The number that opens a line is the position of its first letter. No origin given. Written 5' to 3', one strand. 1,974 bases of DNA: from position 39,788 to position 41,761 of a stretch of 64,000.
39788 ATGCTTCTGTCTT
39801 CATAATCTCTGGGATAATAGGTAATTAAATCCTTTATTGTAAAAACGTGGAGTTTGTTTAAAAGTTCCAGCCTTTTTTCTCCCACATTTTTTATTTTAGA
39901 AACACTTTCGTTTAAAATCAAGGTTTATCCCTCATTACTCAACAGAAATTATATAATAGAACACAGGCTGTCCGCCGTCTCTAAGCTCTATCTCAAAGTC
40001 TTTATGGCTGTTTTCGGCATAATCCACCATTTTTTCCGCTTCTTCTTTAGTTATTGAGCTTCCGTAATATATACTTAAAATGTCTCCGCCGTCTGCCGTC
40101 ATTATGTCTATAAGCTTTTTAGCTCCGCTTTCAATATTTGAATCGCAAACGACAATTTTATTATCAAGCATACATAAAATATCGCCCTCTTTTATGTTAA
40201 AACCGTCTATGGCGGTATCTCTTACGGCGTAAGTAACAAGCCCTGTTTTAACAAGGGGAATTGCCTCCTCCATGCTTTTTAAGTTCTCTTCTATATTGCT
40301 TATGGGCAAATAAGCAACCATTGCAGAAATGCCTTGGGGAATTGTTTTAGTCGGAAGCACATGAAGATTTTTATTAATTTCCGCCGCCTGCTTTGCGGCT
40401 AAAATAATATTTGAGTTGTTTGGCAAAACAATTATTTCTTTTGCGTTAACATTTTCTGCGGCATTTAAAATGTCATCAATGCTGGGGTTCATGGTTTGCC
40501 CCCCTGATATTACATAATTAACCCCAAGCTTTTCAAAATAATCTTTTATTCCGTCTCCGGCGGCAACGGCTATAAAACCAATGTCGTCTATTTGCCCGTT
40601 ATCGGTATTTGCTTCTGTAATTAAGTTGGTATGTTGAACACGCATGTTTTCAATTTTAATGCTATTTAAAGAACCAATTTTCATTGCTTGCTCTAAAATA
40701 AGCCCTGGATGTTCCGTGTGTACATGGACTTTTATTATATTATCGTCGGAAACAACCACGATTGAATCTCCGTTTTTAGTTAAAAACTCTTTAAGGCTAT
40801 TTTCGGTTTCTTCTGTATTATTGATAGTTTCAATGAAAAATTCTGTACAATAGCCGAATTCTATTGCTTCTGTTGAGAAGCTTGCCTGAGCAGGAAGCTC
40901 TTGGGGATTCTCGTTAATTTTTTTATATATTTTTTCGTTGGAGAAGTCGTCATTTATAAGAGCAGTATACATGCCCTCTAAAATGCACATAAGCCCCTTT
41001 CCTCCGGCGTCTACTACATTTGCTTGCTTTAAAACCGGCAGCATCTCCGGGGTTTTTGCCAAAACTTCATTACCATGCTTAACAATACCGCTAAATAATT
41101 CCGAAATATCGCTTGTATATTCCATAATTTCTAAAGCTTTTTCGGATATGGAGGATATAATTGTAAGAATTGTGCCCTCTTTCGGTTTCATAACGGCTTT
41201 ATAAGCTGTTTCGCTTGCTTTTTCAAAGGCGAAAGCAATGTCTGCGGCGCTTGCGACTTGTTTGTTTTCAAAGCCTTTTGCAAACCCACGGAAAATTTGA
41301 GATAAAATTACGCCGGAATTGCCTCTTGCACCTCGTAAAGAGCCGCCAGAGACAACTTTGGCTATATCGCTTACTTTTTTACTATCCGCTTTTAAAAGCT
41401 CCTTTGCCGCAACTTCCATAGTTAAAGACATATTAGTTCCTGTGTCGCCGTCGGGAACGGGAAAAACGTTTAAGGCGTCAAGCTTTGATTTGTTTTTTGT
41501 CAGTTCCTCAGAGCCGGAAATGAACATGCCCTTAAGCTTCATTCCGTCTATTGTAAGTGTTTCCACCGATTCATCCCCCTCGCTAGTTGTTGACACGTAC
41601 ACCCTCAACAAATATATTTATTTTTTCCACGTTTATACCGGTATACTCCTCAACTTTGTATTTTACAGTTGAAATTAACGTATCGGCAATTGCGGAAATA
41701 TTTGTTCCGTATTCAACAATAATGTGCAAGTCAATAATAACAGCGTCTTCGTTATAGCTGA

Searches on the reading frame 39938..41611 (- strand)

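Call 63: search_protein_families(library=pfam, proteins=[window:39938-41611:-], max_evalue=0.00001)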
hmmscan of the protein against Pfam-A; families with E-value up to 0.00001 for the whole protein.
window:39938-41611:- (558 aa): 3 families
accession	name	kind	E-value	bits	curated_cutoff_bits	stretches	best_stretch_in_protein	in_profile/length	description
PF13684.11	FakA-like_C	-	2.4e-79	266.2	23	1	345-558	1-216/216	Fatty acid kinase subunit A-like, C-terminal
PF02734.22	Dak2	-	2.9e-42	144.9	27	1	51-215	1-173/174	DAK2 domain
PF21645.3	FakA-like_M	-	3.7e-30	104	24.9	1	251-329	1-79/80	Fatty acid kinase subunit A-like, middle domain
